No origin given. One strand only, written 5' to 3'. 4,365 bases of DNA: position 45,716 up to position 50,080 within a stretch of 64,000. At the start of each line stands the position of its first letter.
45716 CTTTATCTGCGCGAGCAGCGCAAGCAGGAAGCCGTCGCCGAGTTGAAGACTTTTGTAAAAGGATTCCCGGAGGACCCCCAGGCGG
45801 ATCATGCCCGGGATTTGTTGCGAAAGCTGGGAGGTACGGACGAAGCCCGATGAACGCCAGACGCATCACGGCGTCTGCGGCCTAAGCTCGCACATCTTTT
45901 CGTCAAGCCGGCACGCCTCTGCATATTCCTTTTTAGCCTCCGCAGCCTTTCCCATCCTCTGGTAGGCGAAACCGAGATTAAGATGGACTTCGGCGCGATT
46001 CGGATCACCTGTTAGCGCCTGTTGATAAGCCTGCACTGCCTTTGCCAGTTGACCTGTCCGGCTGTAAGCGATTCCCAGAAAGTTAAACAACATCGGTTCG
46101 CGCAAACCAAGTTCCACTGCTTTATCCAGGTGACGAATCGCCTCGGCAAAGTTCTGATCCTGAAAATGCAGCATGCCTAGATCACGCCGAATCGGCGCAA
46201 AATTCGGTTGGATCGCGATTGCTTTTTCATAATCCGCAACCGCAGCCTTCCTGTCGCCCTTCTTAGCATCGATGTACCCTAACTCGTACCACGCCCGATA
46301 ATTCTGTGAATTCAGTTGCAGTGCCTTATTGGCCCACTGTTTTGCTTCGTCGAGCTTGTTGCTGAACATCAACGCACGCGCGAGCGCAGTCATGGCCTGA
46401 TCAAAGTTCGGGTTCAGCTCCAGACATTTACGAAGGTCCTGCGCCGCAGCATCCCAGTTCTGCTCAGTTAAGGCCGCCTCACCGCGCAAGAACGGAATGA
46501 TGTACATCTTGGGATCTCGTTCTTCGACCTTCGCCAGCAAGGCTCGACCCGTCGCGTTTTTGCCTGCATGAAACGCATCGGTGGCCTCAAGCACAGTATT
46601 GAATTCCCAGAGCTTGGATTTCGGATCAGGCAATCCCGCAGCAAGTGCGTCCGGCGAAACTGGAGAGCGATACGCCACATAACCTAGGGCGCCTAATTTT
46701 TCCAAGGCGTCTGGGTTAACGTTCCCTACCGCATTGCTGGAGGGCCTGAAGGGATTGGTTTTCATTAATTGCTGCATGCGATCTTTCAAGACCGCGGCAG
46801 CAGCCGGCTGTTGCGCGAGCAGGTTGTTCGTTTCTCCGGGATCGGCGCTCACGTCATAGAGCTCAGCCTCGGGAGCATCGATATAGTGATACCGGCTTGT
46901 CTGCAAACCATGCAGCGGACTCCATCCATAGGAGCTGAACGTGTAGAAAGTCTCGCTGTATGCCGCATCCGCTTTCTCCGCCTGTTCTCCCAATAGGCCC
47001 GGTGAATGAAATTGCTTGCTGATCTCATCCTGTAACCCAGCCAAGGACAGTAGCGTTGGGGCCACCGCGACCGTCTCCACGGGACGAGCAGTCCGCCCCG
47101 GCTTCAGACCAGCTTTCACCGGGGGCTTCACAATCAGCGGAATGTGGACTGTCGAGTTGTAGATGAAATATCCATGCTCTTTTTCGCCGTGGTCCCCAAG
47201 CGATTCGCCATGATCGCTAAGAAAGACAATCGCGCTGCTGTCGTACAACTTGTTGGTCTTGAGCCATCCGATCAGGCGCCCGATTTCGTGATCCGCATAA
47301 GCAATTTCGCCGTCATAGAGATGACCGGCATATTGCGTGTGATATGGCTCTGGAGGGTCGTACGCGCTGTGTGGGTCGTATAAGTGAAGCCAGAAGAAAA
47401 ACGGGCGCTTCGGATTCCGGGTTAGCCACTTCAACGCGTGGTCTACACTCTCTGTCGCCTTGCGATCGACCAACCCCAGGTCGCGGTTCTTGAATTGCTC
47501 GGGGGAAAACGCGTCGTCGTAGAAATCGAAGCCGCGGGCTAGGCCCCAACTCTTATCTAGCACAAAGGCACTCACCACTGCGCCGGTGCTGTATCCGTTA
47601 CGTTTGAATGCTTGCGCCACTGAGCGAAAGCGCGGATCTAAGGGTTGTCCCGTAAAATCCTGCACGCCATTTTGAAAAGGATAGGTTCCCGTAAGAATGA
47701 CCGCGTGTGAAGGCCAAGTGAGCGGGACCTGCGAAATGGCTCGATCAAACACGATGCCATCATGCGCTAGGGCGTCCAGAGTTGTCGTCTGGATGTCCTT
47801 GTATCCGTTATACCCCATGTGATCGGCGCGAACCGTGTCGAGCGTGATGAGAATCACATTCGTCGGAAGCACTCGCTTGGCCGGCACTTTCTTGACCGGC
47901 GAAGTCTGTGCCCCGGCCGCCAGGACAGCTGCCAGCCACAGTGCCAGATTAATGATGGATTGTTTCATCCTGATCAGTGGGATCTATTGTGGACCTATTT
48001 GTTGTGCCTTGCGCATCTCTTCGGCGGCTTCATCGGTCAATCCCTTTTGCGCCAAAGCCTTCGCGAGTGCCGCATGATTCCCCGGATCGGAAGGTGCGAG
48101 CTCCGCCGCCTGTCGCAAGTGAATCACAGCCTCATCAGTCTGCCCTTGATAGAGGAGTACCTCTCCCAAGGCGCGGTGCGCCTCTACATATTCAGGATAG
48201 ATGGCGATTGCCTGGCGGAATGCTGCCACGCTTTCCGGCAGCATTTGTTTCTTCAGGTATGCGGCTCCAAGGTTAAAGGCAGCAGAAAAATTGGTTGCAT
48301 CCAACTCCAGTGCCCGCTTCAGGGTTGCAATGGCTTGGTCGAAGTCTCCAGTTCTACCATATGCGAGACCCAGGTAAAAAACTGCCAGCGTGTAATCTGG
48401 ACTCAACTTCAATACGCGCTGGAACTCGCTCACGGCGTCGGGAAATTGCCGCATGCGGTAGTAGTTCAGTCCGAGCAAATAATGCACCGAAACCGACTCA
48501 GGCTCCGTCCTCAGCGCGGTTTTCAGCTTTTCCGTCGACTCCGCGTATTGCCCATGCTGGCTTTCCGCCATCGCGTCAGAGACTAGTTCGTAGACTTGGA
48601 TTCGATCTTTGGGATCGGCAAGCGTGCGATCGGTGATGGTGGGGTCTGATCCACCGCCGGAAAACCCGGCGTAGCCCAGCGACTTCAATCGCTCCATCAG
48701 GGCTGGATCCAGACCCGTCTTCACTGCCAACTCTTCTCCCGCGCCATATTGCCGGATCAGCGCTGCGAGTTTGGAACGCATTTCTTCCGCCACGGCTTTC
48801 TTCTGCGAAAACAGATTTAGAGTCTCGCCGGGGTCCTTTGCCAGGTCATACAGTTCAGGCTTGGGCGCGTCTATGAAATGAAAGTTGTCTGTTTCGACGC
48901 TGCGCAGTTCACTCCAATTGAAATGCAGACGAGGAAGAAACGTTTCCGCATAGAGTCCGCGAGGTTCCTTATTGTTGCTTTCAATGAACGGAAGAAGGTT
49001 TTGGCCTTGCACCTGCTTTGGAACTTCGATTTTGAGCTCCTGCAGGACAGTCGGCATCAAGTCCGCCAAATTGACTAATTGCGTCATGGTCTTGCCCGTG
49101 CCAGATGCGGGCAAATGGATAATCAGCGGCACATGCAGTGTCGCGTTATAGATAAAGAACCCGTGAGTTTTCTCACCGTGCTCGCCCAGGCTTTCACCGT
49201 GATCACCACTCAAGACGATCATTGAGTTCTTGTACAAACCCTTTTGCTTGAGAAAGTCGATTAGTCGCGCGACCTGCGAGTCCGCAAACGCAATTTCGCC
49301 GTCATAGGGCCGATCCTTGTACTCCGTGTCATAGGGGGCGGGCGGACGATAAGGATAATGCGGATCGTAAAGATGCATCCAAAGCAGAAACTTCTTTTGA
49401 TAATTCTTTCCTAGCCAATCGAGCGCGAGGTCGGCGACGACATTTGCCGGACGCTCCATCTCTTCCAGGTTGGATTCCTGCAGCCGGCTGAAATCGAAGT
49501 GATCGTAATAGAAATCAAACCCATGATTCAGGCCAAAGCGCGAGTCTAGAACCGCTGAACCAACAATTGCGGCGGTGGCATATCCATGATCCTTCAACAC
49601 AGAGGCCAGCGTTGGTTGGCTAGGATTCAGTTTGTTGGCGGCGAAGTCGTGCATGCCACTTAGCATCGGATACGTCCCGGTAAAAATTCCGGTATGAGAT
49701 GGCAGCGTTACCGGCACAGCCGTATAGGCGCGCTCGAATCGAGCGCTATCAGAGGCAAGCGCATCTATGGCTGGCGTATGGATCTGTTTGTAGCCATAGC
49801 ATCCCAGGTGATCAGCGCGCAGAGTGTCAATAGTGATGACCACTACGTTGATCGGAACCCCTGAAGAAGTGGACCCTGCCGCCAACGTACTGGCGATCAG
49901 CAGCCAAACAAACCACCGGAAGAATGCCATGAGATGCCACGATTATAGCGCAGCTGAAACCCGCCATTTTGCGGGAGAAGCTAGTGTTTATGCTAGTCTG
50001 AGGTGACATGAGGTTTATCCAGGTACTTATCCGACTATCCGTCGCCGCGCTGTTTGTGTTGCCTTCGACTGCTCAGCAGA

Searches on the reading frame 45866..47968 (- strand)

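Call 26: search_protein_families(library=pfam, proteins=[window:45866-47968:-], max_evalue=0.0001)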
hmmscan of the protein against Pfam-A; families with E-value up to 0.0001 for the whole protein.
window:45866-47968:- (700 aa): 21 families
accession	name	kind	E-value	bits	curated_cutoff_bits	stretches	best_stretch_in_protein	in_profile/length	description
PF00884.28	Sulfatase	-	2.3e-45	155.7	25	1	37-311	2-300/301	Sulfatase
PF07719.23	TPR_2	-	7e-32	107.3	27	1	558-589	2-33/34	Tetratricopeptide repeat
PF00515.34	TPR_1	-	2.2e-27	94.1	27.8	1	558-590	2-34/34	Tetratricopeptide repeat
PF13181.12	TPR_8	-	4.3e-27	92.4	25.7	1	557-589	1-33/34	Tetratricopeptide repeat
PF13414.12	TPR_11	-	8.7e-23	80.2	26.8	2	634-673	3-42/42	TPR repeat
PF14559.12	TPR_19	-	1.8e-21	76.7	25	3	499-561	1-62/68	Tetratricopeptide repeat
PF13431.12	TPR_17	-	2.2e-19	68.5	24.4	0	647-679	1-33/34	Tetratricopeptide repeat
PF13432.12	TPR_16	-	3.1e-18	66.3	32.7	1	596-658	2-64/65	Tetratricopeptide repeat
PF13428.12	TPR_14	-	2.7e-15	55.8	23.5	0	525-565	3-43/44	Tetratricopeptide repeat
PF13424.12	TPR_12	-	2.6e-13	50.4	30.1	1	594-654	6-74/77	Tetratricopeptide repeat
PF24575.1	TPR_Slam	-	3e-13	50.6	35.2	1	560-611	50-101/104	Surface lipoprotein assembly modifier, N-terminal TPR repeats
PF13371.12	TPR_9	-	1.4e-12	47.9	35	0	536-588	8-60/73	Tetratricopeptide repeat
PF01663.27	Phosphodiest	-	4.4e-12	46.7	23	1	38-254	1-220/342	Type I phosphodiesterase / nucleotide pyrophosphatase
PF16347.10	SGSH_C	-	4e-11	43.7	29.3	1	266-402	4-149/154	N-sulphoglucosamine sulphohydrolase, C-terminal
PF13374.12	TPR_10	-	1.1e-10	41.6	27.5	0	596-620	7-31/42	Tetratricopeptide repeat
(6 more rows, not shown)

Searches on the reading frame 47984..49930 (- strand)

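Call 26: search_protein_families(library=pfam, proteins=[window:47984-49930:-], max_evalue=0.0001)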
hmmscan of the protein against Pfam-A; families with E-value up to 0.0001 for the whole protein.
window:47984-49930:- (648 aa): 21 families
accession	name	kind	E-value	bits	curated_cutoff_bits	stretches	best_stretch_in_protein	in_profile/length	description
PF00884.28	Sulfatase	-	3.1e-49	168.3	25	1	28-297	2-297/301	Sulfatase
PF13432.12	TPR_16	-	2.7e-33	114.4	32.7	4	484-546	1-63/65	Tetratricopeptide repeat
PF13414.12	TPR_11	-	3.1e-33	113.6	26.8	3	528-561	8-41/42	TPR repeat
PF07719.23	TPR_2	-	6.3e-33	110.6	27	3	583-615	2-34/34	Tetratricopeptide repeat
PF00515.34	TPR_1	-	2.2e-24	84.7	27.8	1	519-547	6-34/34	Tetratricopeptide repeat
PF13181.12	TPR_8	-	8.3e-21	72.8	25.7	0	520-547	7-34/34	Tetratricopeptide repeat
PF13431.12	TPR_17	-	1.4e-20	72.2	24.4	0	570-602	1-33/34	Tetratricopeptide repeat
PF14559.12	TPR_19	-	2.1e-20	73.3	25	2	493-554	4-64/68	Tetratricopeptide repeat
PF13424.12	TPR_12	-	8.6e-20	71.2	30.1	3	550-613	5-76/77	Tetratricopeptide repeat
PF13428.12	TPR_14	-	5.1e-18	64.2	23.5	1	582-624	1-43/44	Tetratricopeptide repeat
PF16347.10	SGSH_C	-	3.3e-16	60.2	29.3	1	258-392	9-152/154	N-sulphoglucosamine sulphohydrolase, C-terminal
PF01663.27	Phosphodiest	-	2.4e-11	44.3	23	1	29-246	1-221/342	Type I phosphodiesterase / nucleotide pyrophosphatase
PF13176.12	TPR_7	-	9.2e-11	41.4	27.9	0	584-615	1-32/36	Tetratricopeptide repeat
PF13174.12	TPR_6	-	1.7e-10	41.3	26.3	0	516-542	2-28/33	Tetratricopeptide repeat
PF23914.1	TPR_CcmH_CycH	-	2.8e-10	40.7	42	0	452-511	93-152/158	Cytochrome c-type biogenesis protein H TPR domain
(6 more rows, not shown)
